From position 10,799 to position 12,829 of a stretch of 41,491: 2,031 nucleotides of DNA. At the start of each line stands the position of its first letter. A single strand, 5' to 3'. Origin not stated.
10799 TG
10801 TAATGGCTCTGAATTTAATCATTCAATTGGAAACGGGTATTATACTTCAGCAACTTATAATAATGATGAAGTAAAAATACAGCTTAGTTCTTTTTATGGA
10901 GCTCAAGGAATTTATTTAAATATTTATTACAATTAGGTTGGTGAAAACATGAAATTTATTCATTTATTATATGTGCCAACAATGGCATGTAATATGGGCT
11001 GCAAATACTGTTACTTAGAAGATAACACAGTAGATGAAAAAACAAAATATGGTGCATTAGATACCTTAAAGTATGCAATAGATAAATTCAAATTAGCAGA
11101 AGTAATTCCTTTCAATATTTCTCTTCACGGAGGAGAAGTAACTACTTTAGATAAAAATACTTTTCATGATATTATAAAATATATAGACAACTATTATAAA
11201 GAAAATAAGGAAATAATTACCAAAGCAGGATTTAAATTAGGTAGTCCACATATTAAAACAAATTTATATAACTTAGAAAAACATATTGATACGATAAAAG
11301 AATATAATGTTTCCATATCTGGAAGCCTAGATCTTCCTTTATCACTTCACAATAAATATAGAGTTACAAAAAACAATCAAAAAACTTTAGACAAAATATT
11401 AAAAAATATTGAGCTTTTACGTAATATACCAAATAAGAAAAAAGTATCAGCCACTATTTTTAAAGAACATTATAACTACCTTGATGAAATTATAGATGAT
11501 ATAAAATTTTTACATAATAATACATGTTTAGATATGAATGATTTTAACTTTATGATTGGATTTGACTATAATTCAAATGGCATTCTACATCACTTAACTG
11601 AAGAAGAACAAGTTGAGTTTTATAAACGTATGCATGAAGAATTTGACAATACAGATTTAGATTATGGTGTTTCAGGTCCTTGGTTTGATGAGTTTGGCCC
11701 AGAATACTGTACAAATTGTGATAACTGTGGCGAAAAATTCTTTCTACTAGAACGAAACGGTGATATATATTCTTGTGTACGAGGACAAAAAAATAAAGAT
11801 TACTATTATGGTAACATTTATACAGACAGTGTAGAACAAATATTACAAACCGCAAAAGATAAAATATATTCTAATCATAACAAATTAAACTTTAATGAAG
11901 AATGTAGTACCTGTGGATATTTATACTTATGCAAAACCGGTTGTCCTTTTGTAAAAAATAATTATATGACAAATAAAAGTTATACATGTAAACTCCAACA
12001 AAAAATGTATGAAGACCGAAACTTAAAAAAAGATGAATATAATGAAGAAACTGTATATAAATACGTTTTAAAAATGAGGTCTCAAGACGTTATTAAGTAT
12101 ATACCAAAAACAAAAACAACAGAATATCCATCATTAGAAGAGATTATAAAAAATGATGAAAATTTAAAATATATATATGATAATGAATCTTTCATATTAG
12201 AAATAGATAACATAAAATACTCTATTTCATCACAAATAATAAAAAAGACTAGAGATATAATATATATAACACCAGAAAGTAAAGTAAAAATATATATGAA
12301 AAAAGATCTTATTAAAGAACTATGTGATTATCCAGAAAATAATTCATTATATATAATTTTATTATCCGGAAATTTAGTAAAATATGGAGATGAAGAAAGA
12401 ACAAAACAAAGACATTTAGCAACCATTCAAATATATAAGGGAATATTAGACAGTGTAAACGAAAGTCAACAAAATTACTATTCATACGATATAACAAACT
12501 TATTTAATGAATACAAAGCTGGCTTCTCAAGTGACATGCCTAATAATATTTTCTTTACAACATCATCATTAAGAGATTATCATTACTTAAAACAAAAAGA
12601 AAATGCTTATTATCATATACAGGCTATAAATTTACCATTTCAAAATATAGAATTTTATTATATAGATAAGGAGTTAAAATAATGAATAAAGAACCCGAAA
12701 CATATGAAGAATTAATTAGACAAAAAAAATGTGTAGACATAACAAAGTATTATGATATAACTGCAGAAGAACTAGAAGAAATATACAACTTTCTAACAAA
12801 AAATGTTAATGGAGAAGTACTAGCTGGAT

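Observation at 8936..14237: Four-gene operon coupling a long rSAM/SPASM enzyme to two zinc-ribbon membrane proteins (one LRR-bearing) and a poly-Asn-tailed small protein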

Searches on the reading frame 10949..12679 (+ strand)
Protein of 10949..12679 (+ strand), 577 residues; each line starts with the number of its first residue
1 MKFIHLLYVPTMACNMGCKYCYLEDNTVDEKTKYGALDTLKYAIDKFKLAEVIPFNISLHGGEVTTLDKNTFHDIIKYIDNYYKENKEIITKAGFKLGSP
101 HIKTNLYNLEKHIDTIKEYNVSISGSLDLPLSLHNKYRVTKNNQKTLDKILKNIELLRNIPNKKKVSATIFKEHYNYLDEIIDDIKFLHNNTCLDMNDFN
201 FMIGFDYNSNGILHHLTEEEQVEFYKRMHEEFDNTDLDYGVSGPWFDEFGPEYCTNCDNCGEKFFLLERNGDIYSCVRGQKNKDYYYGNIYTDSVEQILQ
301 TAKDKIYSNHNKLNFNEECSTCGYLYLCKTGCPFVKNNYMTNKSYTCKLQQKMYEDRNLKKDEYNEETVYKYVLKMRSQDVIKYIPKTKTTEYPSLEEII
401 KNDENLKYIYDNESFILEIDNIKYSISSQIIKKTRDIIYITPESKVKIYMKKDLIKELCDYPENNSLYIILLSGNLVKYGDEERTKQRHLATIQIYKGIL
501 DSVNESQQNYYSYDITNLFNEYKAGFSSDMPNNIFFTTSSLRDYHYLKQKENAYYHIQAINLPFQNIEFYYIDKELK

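Call 3: search_protein_families(library=pfam, proteins=[window:10949-12679:+], max_evalue=0.1)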
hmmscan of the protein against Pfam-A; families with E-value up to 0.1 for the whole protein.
window:10949-12679:+ (577 aa): 3 families
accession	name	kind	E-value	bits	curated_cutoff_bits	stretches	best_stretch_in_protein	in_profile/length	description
PF04055.27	Radical_SAM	-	4.5e-11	43.6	29.5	1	8-184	1-165/166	Radical SAM superfamily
PF13353.11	Fer4_12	-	4.9e-07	30.6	22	1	13-145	14-135/137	4Fe-4S single cluster domain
PF13186.11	SPASM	-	0.00012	22.7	21.5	1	257-322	1-66/67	Iron-sulfur cluster-binding domain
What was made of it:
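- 10949..12682 (+): Gene B: 577-aa radical SAM/SPASM enzyme with a family-specific C-terminal domain. Pfam Radical_SAM, Fer4_12 and SPASM (call 3).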

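Call 4: search_protein_families(library=ncbifam, proteins=[window:10949-12679:+], max_evalue=0.1)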
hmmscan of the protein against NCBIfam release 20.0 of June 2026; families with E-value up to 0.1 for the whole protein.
window:10949-12679:+ (577 aa): 26 families (the best 25 are shown)
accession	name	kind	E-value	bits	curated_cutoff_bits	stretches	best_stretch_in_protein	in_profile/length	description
TIGR03942.1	sulfatase_rSAM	equivalog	6.5e-26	91.3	349.45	1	11-356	8-352/363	anaerobic sulfatase maturase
NF041298.1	rSAM_mat_DynA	equivalog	9.5e-25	87.3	450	1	10-356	7-348/356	dynobactin maturation radical SAM/SPASM protein DynA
NF047865.1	rSAM_PapB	equivalog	2.5e-21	76.3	340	1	11-343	10-326/330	PapB family radical SAM/SPASM ranthipeptide maturase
TIGR03978.1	rSAM_paired_1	equivalog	5.7e-19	68.2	370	1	4-185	84-257/466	His-Xaa-Ser system radical SAM maturase HxsB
NF041300.1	rSAM_mat_DarW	exception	1.1e-18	67.3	650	1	10-336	47-370/415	radical SAM/SPASM peptide maturase DarW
NF038005.1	rSAM_mat_DarE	equivalog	3.5e-18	65.6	650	2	11-160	81-220/432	darobactin maturation radical SAM/SPASM protein DarE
NF041718.1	rSAM_phane_AMC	equivalog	8.9e-17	61.1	425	1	4-183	6-173/362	cyclophane-forming radical SAM peptide maturase AmcB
TIGR04261.1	rSAM_GlyRichRpt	subfamily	1.5e-16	60.4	310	1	10-230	3-215/363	cyclophane-forming radical SAM/SPASM peptide maturase GrrM/OscB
TIGR04083.1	rSAM_pep_methan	hypoth_equivalog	7.5e-16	58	300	1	5-335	1-313/376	TIGR04083 family peptide-modifying radical SAM enzyme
NF041707.1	rSAM_YhhB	equivalog_domain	1.6e-14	53.6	445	1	13-168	11-163/369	cyclophane-forming radical SAM/SPASM peptide maturase YhhB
TIGR04163.1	rSAM_cobopep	equivalog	1.8e-13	50.1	375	2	9-191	69-238/428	peptide-modifying radical SAM enzyme CbpB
NF010308.0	PRK13745.1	equivalog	5.9e-12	45.2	484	2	250-350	272-374/412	anaerobic sulfatase-maturation protein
TIGR04085.1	rSAM_more_4Fe4S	domain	9.6e-11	42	27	1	260-347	4-93/93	SPASM domain-containing protein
NF040492.1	not_ScfB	exception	2e-10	40.1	855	1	12-354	103-441/450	ScfB-related radical SAM/SPASM orphan maturase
TIGR03906.1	quino_hemo_SAM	equivalog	4.2e-10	38.9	453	1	11-166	101-250/467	quinohemoprotein amine dehydrogenase maturation protein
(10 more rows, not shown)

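Call 5: search_protein_families(library=padloc, proteins=[window:10949-12679:+], max_evalue=0.1)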
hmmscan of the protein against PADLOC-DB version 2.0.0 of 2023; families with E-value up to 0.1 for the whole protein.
window:10949-12679:+ (577 aa): 1 family
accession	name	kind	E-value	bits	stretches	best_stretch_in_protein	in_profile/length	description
PDLC02903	pVip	-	2.2e-06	25.4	1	11-172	7-147/257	Viperins not associated with kinases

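Call 10: find_homologous_proteins(query=window:10949-12679:+, max_evalue=0.00001)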
Query window:10949-12679:+ (577 aa): 2173 proteins with E <= 0.00001 among 8000 candidates; the best 120 are listed.
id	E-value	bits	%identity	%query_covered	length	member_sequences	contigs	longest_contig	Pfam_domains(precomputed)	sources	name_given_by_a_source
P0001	0.0e+0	1311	100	100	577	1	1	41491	PF04055.28,PF13353.12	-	-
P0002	0.0e+0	1238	94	100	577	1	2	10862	PF13186.12,PF04055.28,PF13353.12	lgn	-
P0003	0.0e+0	1064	79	100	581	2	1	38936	PF13186.12,PF04055.28,PF13353.12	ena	-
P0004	0.0e+0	1047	78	100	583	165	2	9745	PF04055.28,PF13353.12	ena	-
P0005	0.0e+0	1041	79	99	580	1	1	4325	PF13186.12,PF04055.28,PF13353.12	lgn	-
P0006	0.0e+0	1040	78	100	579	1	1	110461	PF13186.12,PF04055.28,PF13353.12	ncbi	-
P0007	0.0e+0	1038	77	100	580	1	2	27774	PF13186.12,PF04055.28,PF13353.12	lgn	-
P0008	0.0e+0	1036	76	100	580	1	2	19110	PF13186.12,PF04055.28,PF13353.12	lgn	-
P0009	0.0e+0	1035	77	100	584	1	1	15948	PF04055.28,PF13353.12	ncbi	-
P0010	0.0e+0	1032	78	100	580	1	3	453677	PF13186.12,PF04055.28,PF13353.12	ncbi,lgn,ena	-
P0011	0.0e+0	1032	77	100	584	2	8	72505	PF04055.28,PF13353.12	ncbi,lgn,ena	-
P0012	0.0e+0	1030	78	100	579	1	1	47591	PF13186.12,PF04055.28,PF13353.12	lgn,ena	-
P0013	0.0e+0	1028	77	100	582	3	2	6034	PF13186.12,PF04055.28,PF13353.12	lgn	-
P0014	0.0e+0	1028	77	100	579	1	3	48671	PF13186.12,PF04055.28,PF13353.12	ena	-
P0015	0.0e+0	1027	77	100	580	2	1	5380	PF13186.12,PF04055.28,PF13353.12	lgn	-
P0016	0.0e+0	1026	76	100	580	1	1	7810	PF13186.12,PF04055.28,PF13353.12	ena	-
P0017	0.0e+0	1026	77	100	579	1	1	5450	PF13186.12,PF04055.28,PF13353.12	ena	-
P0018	0.0e+0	1026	77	100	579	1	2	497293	PF13186.12,PF04055.28,PF13353.12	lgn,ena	-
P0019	0.0e+0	1026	77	100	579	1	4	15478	PF13186.12,PF04055.28,PF13353.12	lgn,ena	-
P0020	0.0e+0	1026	78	100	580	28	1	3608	PF13186.12,PF04055.28,PF13353.12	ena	-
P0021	0.0e+0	1025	78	100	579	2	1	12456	PF13186.12,PF04055.28,PF13353.12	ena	-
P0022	0.0e+0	1025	77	100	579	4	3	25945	PF13186.12,PF04055.28,PF13353.12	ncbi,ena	-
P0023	0.0e+0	1025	77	100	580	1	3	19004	PF13186.12,PF04055.28,PF13353.12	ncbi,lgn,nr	ncbi:MAG: radical SAM protein [bacterium]|nr:radical SAM protein [bacterium]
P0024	0.0e+0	1025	77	100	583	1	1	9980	PF13186.12,PF04055.28,PF13353.12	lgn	-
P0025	0.0e+0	1025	77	100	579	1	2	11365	PF13186.12,PF04055.28,PF13353.12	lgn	-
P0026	0.0e+0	1024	76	100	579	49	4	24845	PF13186.12,PF04055.28,PF13353.12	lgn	-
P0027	0.0e+0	1024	77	100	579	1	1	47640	PF13186.12,PF04055.28,PF13353.12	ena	-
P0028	0.0e+0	1024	77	100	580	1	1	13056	PF13186.12,PF04055.28,PF13353.12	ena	-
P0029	0.0e+0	1024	77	100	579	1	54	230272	PF13186.12,PF04055.28,PF13353.12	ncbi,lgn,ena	-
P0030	0.0e+0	1024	77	100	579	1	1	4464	PF13186.12,PF04055.28,PF13353.12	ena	-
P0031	0.0e+0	1024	76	100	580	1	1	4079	PF13186.12,PF04055.28,PF13353.12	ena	-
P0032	0.0e+0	1024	77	100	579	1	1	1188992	PF13186.12,PF04055.28,PF13353.12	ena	-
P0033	0.0e+0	1023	77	100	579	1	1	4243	PF13186.12,PF04055.28,PF13353.12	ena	-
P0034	0.0e+0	1023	77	100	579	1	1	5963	PF13186.12,PF04055.28,PF13353.12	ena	-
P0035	0.0e+0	1023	77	100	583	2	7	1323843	PF13186.12,PF04055.28,PF13353.12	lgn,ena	-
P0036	0.0e+0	1023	77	100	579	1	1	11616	PF13186.12,PF04055.28,PF13353.12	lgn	-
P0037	0.0e+0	1023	77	100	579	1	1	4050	PF13186.12,PF04055.28,PF13353.12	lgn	-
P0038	0.0e+0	1023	77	100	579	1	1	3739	PF13186.12,PF04055.28,PF13353.12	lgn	-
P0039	0.0e+0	1023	77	100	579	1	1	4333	PF13186.12,PF04055.28,PF13353.12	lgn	-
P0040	0.0e+0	1023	77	100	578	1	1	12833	PF13186.12,PF04055.28,PF13353.12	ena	-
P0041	0.0e+0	1023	78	100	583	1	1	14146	PF13186.12,PF04055.28,PF13353.12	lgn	-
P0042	0.0e+0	1022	77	100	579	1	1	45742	PF13186.12,PF04055.28,PF13353.12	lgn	-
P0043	0.0e+0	1022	75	100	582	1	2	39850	PF13186.12,PF04055.28,PF13353.12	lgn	-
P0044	0.0e+0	1022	77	100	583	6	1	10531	PF04055.28,PF13353.12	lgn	-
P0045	0.0e+0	1022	77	100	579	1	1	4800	PF13186.12,PF04055.28,PF13353.12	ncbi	-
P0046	0.0e+0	1022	76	100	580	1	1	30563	PF13186.12,PF04055.28,PF13353.12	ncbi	-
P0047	0.0e+0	1022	77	100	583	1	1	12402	PF13186.12,PF04055.28,PF13353.12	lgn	-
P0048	0.0e+0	1022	77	100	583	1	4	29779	PF13186.12,PF04055.28,PF13353.12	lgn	-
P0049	0.0e+0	1021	77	100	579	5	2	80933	PF13186.12,PF04055.28,PF13353.12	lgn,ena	-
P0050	0.0e+0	1021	77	100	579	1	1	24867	PF13186.12,PF04055.28,PF13353.12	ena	-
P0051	0.0e+0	1021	77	100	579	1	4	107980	PF13186.12,PF04055.28,PF13353.12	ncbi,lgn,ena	-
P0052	0.0e+0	1021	77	100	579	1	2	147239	PF13186.12,PF04055.28,PF13353.12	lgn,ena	-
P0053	0.0e+0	1021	77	100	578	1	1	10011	PF13186.12,PF04055.28,PF13353.12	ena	-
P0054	0.0e+0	1021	77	100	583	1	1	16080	PF13186.12,PF04055.28,PF13353.12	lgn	-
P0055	0.0e+0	1021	77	100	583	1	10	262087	PF13186.12,PF04055.28,PF13353.12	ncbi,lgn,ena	-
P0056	0.0e+0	1021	77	100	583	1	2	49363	PF13186.12,PF04055.28,PF13353.12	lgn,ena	-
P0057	0.0e+0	1021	77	100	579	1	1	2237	PF04055.28,PF13353.12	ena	-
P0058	0.0e+0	1021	75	100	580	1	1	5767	PF04055.28,PF13353.12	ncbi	-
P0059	0.0e+0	1021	77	100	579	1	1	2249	PF13186.12,PF04055.28,PF13353.12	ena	-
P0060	0.0e+0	1021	77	100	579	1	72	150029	PF13186.12,PF04055.28,PF13353.12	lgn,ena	-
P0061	0.0e+0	1021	77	100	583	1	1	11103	PF13186.12,PF04055.28,PF13353.12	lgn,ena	-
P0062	0.0e+0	1021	77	100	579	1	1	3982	PF13186.12,PF04055.28,PF13353.12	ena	-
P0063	0.0e+0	1021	77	99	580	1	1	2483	PF13186.12,PF04055.28,PF13353.12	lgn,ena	-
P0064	0.0e+0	1021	77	100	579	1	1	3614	PF13186.12,PF04055.28,PF13353.12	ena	-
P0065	0.0e+0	1021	77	100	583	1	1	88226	PF13186.12,PF04055.28,PF13353.12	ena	-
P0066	0.0e+0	1021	77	100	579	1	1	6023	PF13186.12,PF04055.28,PF13353.12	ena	-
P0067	0.0e+0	1020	77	100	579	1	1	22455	PF13186.12,PF04055.28,PF13353.12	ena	-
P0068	0.0e+0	1020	77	100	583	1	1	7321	PF13186.12,PF04055.28,PF13353.12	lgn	-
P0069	0.0e+0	1020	77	99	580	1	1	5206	PF13186.12,PF04055.28,PF13353.12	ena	-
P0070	0.0e+0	1020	75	100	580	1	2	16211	PF13186.12,PF04055.28,PF13353.12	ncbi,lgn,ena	-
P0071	0.0e+0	1020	75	100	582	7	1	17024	PF13186.12,PF04055.28,PF13353.12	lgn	-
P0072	0.0e+0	1020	77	100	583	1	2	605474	PF13186.12,PF04055.28,PF13353.12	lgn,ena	-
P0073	0.0e+0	1020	76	100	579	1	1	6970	PF13186.12,PF04055.28,PF13353.12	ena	-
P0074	0.0e+0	1020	77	100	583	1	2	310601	PF13186.12,PF04055.28,PF13353.12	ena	-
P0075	0.0e+0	1020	77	100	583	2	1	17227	PF13186.12,PF04055.28,PF13353.12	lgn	-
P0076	0.0e+0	1020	76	100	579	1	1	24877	PF13186.12,PF04055.28,PF13353.12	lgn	-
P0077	0.0e+0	1020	77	100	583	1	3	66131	PF13186.12,PF04055.28,PF13353.12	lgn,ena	-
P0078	0.0e+0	1020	76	100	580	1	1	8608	PF13186.12,PF04055.28,PF13353.12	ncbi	-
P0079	0.0e+0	1020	77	100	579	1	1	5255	PF13186.12,PF04055.28,PF13353.12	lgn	-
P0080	0.0e+0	1020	77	99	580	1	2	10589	PF13186.12,PF04055.28,PF13353.12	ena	-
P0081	0.0e+0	1020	78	100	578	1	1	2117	PF13186.12,PF04055.28,PF13353.12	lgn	-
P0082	0.0e+0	1019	77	100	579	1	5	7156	PF13186.12,PF04055.28,PF13353.12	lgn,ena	-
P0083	0.0e+0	1019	77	100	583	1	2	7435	PF13186.12,PF04055.28,PF13353.12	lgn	-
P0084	0.0e+0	1019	78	100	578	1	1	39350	PF13186.12,PF04055.28,PF13353.12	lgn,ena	-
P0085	0.0e+0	1019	77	100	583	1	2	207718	PF13186.12,PF04055.28,PF13353.12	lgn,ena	-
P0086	0.0e+0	1019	76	100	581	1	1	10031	PF13186.12,PF04055.28,PF13353.12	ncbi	-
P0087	0.0e+0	1019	77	100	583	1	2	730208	PF13186.12,PF04055.28,PF13353.12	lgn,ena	-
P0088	0.0e+0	1019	77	99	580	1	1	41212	PF13186.12,PF04055.28,PF13353.12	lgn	-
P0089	0.0e+0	1019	77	100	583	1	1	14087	PF13186.12,PF04055.28,PF13353.12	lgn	-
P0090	0.0e+0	1019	76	100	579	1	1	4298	PF13186.12,PF04055.28,PF13353.12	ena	-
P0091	0.0e+0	1019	77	99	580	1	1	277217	PF13186.12,PF04055.28,PF13353.12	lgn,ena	-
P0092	0.0e+0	1019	77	100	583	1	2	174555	PF13186.12,PF04055.28,PF13353.12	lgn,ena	-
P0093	0.0e+0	1018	77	100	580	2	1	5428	PF13186.12,PF04055.28,PF13353.12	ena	-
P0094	0.0e+0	1018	76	100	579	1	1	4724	PF13186.12,PF04055.28,PF13353.12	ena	-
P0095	0.0e+0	1018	76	100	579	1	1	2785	PF13186.12,PF04055.28,PF13353.12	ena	-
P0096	0.0e+0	1018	77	100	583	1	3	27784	PF13186.12,PF04055.28,PF13353.12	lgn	-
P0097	0.0e+0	1018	77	99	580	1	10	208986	PF13186.12,PF04055.28,PF13353.12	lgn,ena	-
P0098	0.0e+0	1018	77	100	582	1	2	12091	PF13186.12,PF04055.28,PF13353.12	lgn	-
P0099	0.0e+0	1018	76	100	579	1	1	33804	PF13186.12,PF04055.28,PF13353.12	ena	-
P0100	0.0e+0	1018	77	100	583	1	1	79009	PF13186.12,PF04055.28,PF13353.12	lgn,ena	-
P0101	0.0e+0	1018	76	100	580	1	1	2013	PF13186.12,PF04055.28,PF13353.12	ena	-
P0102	0.0e+0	1018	77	100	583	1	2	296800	PF13186.12,PF04055.28,PF13353.12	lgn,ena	-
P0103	0.0e+0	1018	76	100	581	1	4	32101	PF13186.12,PF04055.28,PF13353.12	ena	-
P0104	0.0e+0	1018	77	99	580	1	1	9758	PF13186.12,PF04055.28,PF13353.12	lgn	-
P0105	0.0e+0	1018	77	100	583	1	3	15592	PF13186.12,PF04055.28,PF13353.12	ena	-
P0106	0.0e+0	1018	77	100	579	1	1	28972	PF13186.12,PF04055.28,PF13353.12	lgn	-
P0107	0.0e+0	1017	76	100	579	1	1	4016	PF13186.12,PF04055.28,PF13353.12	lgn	-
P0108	0.0e+0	1017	76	100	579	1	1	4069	PF13186.12,PF04055.28,PF13353.12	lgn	-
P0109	0.0e+0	1017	77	100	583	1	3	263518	PF13186.12,PF04055.28,PF13353.12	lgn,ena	-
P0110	0.0e+0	1017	77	100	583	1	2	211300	PF13186.12,PF04055.28,PF13353.12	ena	-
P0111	0.0e+0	1017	77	100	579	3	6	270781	PF13186.12,PF04055.28,PF13353.12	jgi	-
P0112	0.0e+0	1017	77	99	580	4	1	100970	PF13186.12,PF04055.28,PF13353.12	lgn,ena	-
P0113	0.0e+0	1017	77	100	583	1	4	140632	PF13186.12,PF04055.28,PF13353.12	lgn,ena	-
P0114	0.0e+0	1017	77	100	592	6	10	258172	PF13186.12,PF04055.28,PF13353.12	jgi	-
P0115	0.0e+0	1017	77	100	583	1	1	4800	PF13186.12,PF04055.28,PF13353.12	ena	-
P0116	0.0e+0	1017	76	100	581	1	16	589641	PF13186.12,PF04055.28,PF13353.12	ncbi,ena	-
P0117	0.0e+0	1017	77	99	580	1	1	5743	PF13186.12,PF04055.28,PF13353.12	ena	-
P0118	0.0e+0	1017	76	100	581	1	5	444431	PF13186.12,PF04055.28,PF13353.12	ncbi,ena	-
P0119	0.0e+0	1017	76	100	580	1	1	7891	PF13186.12,PF04055.28,PF13353.12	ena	-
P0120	0.0e+0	1017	77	100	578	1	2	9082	PF13186.12,PF04055.28,PF13353.12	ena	-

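Call 11: find_related_loci(query=window:10949-12679:+, collection=genome_contigs, flank=8000)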
Query window:10949-12679:+ (577 aa) in genome_contigs; peptide patterns used: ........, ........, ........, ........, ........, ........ (x = any residue, [..] = any of these).
294 stretches matched a pattern; 221 encode a relative of the query (tblastn E <= 1e-3); the best 80 are kept; 80 distinct loci.
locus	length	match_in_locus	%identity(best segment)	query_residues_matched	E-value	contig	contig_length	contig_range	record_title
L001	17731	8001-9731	79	1-577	0e+0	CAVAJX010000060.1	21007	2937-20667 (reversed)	bacterium isolate SRR8978371_cleanbin_000003 genome assembly, contig: Spades_SRR8978371_contig_80, whole genome shotgun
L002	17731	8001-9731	78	1-577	0e+0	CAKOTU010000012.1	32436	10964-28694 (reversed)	MAG: uncultured Bacilli bacterium isolate REFINED_METABAT215_TOP10_CONTIGS_1500_ASSEMBLY_K77_MERGED__Hadza_MoBio_hadza-E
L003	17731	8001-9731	79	1-577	0e+0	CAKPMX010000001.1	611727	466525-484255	MAG: uncultured Bacilli bacterium isolate REFINED_METABAT215_TOP10_CONTIGS_1500_ASSEMBLY_K77_MERGED__Nepal_MoBio_Fiber-H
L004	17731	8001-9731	78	1-577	0e+0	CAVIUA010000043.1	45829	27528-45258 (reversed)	bacterium isolate H07617-L1_cleanbin_000037 genome assembly, contig: Spades_H07617-L1_contig_406, whole genome shotgun s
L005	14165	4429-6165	77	1-577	0e+0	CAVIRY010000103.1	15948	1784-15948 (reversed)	bacterium isolate G02625-L1_cleanbin_000031 genome assembly, contig: Spades_G02625-L1_contig_1029, whole genome shotgun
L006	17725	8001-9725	78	2-577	0e+0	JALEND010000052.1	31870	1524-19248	MAG: Mycoplasmatota bacterium isolate SUG156 k141_7302468, whole genome shotgun sequence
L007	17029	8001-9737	77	1-577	0e+0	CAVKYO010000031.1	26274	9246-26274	Acidaminococcus fermentans isolate H07683-L1_cleanbin_000030 genome assembly, contig: Spades_H07683-L1_contig_1303, whol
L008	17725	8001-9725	77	2-577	0e+0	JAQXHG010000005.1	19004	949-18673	MAG: bacterium isolate SUG1194 k141_5785862, whole genome shotgun sequence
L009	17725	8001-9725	76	2-577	0e+0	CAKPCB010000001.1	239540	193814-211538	MAG: uncultured Bacilli bacterium isolate REFINED_METABAT215_TOP10_CONTIGS_1500_ASSEMBLY_K77_MERGED__Hadza_MoBio_hadza-I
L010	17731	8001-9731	76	1-577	0e+0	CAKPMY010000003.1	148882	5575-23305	MAG: uncultured Bacilli bacterium isolate REFINED_METABAT215_TOP10_CONTIGS_1500_ASSEMBLY_K77_MERGED__Hadza_MoBio_hadza-A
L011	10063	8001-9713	77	2-573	0e+0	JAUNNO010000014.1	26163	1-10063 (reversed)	MAG: bacterium isolate S32M_St_metabat_59 NODE_1226_length_26163_cov_12.193964, whole genome shotgun sequence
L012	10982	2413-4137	75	2-577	0e+0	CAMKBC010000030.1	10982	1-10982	MAG: uncultured Clostridia bacterium isolate SRR12081293_bin.38_metaWRAP_v1.3_MAG genome assembly, contig: ERZ12289773.9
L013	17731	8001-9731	77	1-577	0e+0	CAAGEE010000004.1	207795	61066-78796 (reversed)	MAG TPA_asm: Bacilli bacterium, isolate HGM10852, WGS project CAAGEE010000000 data, contig: SRS476155_44_k119_16080, who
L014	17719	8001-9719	77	2-575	0e+0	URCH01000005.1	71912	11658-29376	uncultured Tenericutes bacterium isolate UMGS872 genome assembly, contig: NODE_44_length_71912_cov_6.54408, whole genome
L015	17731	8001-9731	77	1-577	0e+0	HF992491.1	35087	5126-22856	Mycoplasma sp. CAG:877 genomic scaffold, scf31, whole genome shotgun sequence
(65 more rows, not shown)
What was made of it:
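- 10949..12682 (+): 221 species genomes carry it at 66-79% identity (call 11).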

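Call 22: search_solved_structures(query=A1, max_evalue=0.01, show_alignments=1)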
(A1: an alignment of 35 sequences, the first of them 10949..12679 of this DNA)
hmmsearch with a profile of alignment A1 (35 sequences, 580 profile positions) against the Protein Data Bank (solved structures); distinct sequences matched with E-value up to 0.01: 0.
